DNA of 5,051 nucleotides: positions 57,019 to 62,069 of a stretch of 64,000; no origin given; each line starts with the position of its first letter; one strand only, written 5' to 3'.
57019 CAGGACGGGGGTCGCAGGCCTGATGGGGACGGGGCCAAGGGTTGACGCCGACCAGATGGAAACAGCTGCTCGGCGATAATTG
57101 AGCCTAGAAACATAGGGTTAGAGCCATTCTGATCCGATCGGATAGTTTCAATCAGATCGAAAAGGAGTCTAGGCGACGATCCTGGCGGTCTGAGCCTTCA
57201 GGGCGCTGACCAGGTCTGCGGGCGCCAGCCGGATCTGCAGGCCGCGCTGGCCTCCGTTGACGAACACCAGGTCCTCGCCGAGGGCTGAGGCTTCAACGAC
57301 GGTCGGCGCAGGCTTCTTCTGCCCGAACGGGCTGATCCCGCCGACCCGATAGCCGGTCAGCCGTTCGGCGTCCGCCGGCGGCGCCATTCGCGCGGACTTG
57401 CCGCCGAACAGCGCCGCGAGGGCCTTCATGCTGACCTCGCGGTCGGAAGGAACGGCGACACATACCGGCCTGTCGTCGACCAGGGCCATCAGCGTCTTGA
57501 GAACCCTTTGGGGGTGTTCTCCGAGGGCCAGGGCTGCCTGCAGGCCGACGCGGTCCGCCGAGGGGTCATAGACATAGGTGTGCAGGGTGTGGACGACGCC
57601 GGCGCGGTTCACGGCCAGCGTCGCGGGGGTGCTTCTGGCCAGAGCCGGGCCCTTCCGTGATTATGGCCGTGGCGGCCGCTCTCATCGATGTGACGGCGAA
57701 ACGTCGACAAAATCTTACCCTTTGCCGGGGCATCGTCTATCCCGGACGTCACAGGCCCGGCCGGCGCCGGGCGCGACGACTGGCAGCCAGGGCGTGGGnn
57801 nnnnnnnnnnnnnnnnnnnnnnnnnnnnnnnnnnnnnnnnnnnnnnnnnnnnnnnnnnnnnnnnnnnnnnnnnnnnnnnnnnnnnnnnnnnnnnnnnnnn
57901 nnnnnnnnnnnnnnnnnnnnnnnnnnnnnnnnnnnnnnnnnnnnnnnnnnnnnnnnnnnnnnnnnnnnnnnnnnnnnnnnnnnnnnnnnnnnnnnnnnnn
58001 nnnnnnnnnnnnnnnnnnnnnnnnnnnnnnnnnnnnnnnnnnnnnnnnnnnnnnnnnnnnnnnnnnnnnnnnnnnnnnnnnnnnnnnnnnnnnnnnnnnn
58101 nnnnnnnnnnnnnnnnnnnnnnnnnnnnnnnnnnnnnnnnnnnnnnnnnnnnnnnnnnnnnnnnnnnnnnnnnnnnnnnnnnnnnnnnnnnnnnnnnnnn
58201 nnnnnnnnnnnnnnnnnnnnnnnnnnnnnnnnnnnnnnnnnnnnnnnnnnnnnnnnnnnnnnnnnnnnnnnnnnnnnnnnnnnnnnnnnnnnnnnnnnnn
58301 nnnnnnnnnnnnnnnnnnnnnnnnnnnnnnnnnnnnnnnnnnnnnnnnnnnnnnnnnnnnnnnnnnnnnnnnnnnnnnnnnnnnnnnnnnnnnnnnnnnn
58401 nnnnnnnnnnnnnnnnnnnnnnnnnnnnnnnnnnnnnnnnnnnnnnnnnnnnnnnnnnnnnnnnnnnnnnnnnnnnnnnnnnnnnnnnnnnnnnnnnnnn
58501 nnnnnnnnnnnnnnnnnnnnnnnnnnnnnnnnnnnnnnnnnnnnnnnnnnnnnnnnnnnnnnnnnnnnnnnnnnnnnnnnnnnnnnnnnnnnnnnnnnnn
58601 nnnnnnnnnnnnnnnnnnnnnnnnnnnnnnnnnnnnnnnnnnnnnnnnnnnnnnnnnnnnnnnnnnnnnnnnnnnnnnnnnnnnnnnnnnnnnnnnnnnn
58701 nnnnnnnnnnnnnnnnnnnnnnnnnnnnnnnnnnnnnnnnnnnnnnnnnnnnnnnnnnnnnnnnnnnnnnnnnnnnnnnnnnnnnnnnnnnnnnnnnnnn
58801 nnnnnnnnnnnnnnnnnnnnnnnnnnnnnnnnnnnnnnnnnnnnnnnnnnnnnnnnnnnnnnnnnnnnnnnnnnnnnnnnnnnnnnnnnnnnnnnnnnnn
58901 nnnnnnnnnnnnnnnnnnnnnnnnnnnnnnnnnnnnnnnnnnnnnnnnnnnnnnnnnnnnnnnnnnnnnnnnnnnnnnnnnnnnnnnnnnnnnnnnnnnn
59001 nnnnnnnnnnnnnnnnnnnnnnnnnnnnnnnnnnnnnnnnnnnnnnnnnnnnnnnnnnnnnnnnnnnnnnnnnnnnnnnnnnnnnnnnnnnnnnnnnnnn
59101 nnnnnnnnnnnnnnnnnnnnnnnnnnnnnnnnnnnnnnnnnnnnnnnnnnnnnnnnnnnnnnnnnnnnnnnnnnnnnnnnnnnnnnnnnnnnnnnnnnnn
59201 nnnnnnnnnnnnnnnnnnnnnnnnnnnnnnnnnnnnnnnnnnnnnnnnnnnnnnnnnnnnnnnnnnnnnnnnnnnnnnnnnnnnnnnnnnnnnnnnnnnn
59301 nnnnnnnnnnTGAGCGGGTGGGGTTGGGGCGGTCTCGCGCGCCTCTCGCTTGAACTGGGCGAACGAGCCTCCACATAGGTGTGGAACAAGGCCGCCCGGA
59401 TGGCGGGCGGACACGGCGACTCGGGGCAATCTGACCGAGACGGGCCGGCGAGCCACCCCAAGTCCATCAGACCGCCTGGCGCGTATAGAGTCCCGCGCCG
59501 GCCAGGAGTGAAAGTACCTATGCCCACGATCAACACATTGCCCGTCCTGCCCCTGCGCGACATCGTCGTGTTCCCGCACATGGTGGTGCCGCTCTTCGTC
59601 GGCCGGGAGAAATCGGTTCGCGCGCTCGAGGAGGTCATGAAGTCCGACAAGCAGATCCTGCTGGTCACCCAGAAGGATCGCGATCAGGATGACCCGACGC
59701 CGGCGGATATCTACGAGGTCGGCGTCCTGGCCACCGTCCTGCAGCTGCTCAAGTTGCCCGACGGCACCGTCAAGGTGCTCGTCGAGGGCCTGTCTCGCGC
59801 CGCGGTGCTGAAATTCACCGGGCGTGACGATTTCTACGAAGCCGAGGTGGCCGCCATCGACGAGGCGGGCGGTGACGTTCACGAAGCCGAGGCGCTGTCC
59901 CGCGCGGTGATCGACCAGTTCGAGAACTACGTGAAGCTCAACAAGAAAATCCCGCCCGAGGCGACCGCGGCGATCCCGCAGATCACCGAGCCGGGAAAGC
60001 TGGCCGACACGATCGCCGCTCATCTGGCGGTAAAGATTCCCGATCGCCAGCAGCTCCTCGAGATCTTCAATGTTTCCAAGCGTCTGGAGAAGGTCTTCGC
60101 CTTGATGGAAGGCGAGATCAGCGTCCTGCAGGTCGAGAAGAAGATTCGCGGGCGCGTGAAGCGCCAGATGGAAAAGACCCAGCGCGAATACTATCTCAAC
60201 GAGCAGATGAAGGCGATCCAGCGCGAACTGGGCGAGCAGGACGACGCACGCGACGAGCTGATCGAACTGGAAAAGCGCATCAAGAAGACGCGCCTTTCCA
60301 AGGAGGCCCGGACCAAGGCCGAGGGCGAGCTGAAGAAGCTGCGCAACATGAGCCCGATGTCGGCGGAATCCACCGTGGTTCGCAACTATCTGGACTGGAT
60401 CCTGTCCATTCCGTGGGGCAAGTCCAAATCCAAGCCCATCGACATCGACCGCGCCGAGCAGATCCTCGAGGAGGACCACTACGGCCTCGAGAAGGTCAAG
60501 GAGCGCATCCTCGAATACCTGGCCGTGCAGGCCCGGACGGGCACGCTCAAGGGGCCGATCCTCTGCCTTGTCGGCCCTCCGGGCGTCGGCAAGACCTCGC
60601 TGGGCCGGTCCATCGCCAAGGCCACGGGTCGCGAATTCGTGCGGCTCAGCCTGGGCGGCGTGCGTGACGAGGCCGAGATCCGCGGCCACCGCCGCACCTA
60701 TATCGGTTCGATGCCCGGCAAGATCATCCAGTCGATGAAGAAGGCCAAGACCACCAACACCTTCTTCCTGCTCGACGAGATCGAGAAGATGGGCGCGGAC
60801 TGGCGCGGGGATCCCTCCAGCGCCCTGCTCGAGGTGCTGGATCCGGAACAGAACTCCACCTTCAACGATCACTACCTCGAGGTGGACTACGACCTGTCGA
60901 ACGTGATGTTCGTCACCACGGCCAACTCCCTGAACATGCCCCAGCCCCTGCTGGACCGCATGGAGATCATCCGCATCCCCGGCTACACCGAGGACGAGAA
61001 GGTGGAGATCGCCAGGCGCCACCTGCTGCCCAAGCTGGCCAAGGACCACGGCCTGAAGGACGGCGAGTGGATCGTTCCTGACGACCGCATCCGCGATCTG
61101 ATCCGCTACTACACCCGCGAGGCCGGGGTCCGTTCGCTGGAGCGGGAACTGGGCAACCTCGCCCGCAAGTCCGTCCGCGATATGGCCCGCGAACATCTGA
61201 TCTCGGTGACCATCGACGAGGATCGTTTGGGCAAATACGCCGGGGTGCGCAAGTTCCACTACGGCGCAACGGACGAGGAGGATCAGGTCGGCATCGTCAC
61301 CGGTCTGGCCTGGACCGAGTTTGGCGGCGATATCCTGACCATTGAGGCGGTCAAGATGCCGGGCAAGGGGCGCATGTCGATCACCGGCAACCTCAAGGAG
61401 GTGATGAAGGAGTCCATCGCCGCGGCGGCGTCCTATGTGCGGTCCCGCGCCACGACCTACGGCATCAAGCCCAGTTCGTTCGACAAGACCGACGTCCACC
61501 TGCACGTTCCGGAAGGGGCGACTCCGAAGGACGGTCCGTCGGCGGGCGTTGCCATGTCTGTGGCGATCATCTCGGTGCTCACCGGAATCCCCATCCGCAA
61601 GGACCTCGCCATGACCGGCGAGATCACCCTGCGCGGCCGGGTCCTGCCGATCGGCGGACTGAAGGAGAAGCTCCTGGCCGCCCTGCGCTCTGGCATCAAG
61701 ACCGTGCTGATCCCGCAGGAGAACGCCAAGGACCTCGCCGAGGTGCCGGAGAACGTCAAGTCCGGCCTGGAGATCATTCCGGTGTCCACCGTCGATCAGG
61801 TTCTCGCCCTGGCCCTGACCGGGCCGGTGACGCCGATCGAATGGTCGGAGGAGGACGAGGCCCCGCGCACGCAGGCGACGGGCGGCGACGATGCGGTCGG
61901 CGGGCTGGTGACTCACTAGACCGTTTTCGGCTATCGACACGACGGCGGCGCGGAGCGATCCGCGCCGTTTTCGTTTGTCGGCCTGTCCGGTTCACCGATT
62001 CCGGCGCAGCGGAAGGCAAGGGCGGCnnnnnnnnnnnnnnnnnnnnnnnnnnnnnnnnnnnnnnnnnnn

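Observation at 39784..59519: A 16.8-kb single-ORF autotransporter (5603 aa) splits the normally contiguous clpX-lon junction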

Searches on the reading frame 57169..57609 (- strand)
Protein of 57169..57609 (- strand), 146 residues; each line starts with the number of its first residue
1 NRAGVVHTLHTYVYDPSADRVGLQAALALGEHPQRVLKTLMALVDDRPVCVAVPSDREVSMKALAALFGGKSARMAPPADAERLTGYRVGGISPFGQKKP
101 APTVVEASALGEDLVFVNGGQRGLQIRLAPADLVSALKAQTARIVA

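Call 9: search_protein_families(library=ncbifam, proteins=[window:57169-57609:-], max_evalue=0.00001)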
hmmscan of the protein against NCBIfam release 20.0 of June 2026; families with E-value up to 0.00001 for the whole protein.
window:57169-57609:- (146 aa): 2 families
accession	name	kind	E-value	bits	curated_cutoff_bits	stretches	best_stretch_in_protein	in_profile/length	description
TIGR00011.1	YbaK_EbsC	equivalog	7.5e-47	158.9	153.25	1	2-144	9-151/152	Cys-tRNA(Pro) deacylase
NF007951.0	PRK10670.1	equivalog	2.2e-30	105.7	243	1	5-144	13-155/159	Cys-tRNA(Pro)/Cys-tRNA(Cys) deacylase YbaK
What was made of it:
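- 57169..57612 (-): ybaK (Cys-tRNA(Pro) deacylase), convergent with the autotransporter. It is part of the extra DNA. TIGR00011 at 158.9 bits, above its cut-off (call 9).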

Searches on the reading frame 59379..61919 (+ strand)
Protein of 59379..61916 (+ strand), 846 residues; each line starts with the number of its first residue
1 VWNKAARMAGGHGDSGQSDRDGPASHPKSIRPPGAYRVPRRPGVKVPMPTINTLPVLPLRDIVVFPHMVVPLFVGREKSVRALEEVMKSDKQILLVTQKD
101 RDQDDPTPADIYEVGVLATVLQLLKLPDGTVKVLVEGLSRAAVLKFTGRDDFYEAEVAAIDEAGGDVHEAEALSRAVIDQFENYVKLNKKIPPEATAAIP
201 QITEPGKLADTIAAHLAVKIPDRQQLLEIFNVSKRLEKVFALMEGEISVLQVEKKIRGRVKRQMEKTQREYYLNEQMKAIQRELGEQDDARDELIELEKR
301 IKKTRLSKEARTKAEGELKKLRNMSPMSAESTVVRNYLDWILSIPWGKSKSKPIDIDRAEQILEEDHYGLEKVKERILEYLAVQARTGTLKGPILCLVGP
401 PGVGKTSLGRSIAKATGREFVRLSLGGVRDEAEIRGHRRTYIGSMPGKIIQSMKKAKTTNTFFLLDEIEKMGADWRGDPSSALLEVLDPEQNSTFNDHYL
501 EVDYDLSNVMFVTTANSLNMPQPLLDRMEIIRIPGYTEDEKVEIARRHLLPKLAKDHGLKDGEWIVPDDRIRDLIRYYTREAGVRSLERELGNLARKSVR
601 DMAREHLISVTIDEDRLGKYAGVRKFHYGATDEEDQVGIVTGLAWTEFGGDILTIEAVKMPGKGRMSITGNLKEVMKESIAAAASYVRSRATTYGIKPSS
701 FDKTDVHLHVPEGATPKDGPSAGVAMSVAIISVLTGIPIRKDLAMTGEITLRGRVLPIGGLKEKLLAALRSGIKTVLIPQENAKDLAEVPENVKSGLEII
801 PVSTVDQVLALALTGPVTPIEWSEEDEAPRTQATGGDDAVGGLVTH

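Call 9: search_protein_families(library=ncbifam, proteins=[window:59379-61916:+], max_evalue=0.00001)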
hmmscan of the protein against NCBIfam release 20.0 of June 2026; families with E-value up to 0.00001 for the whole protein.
window:59379-61916:+ (846 aa): 10 families
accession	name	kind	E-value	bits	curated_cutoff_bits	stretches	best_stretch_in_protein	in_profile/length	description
NF008053.0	PRK10787.1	equivalog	0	1150.4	891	1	54-816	11-774/784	endopeptidase La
TIGR00763.1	lon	equivalog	1.5e-298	992.7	608.05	1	55-812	1-794/795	endopeptidase La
TIGR00764.1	lon_rel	equivalog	3.8e-36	124.9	516.6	1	609-814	391-594/608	ATP-dependent protease LonB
TIGR02903.1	spore_lon_C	equivalog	3.5e-33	115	678.8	1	629-812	438-614/615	Lon family ATP-dependent protease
TIGR02902.1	spore_lonB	equivalog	3.5e-29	101.8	723.3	1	632-812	343-530/531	ATP-dependent protease LonB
TIGR02653.1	Lon_rel_chp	hypoth_equivalog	1.3e-19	70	628.25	1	652-800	511-659/675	protease Lon-related BREX system protein BrxL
TIGR00416.1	sms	equivalog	2.5e-09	36.4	403.05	1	702-807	354-452/454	DNA repair protein RadA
TIGR02639.1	ClpA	equivalog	2.6e-07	29.3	993.15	1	362-517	454-606/734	ATP-dependent Clp protease ATP-binding subunit ClpA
NF003230.0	PRK04195.1-6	equivalog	2.9e-07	29.5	441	1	366-517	15-158/494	replication factor C large subunit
NF003229.0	PRK04195.1-5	equivalog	5.6e-06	25.3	280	0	371-488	23-132/413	replication factor C large subunit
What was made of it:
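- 59520..61919 (+): lon. NF008053 at 1150 bits (call 9).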

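Call 19: find_encoding_contigs(protein=window:59520-61919:+, flank=10000, max_places=10)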
Protein window:59520-61919:+ (799 aa): 3 contigs read that carry it; 2 places shown.
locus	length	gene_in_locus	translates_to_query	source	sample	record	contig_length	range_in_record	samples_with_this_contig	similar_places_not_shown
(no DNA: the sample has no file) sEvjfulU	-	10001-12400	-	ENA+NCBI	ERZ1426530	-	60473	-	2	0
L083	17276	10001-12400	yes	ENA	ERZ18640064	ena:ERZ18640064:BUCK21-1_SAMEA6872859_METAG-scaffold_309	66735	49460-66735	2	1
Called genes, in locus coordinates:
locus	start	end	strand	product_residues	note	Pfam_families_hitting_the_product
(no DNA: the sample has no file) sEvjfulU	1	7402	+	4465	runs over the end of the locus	?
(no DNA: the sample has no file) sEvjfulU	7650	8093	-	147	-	PF04073:tRNA_edit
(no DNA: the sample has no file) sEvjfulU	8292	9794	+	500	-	PF00501:AMP-binding, PF13193:AMP-binding_C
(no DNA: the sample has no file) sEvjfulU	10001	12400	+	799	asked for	PF02190:LON_substr_bdg, PF13191:AAA_16 (faint), PF08298:AAA_PrkA (weak), PF00004:AAA, PF07728:AAA_5, PF22667:Lon_lid, PF05362:Lon_C, PF13541:ChlI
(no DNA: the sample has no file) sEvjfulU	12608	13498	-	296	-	PF23023:Anti-Pycsar_Apyc1, PF00753:Lactamase_B, PF12706:Lactamase_B_2 (weak)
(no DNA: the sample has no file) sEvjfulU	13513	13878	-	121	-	PF07110:EthD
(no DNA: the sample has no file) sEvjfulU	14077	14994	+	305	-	PF00160:Pro_isomerase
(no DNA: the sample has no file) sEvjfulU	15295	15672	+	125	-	PF00507:Oxidored_q4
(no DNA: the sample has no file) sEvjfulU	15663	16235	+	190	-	PF01058:Oxidored_q6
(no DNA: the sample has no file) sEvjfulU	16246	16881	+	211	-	PF00329:Complex1_30kDa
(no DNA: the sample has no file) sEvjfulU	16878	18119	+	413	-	PF00346:Complex1_49kDa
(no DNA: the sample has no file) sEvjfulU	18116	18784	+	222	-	PF01257:2Fe-2S_thioredx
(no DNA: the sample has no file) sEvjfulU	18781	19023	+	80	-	-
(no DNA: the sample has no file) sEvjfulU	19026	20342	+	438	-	PF01512:Complex1_51K, PF22461:SLBB_2, PF10589:NADH_4Fe-4S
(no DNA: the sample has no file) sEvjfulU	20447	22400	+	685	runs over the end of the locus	PF00111:Fer2 (weak), PF13510:Fer2_4, PF10588:NADH-G_4Fe-4S_3, PF22117:Fer4_Nqo3, PF22151:Fer4_NDSU1, PF00384:Molybdopterin, PF09326:NADH_dhqG_C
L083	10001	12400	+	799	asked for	PF02190:LON_substr_bdg, PF13191:AAA_16 (faint), PF08298:AAA_PrkA (weak), PF00004:AAA, PF07728:AAA_5, PF22667:Lon_lid, PF05362:Lon_C, PF13541:ChlI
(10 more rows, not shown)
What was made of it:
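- The split assembly's pieces (1142 + 4465 aa) sum to the same length (call 19).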
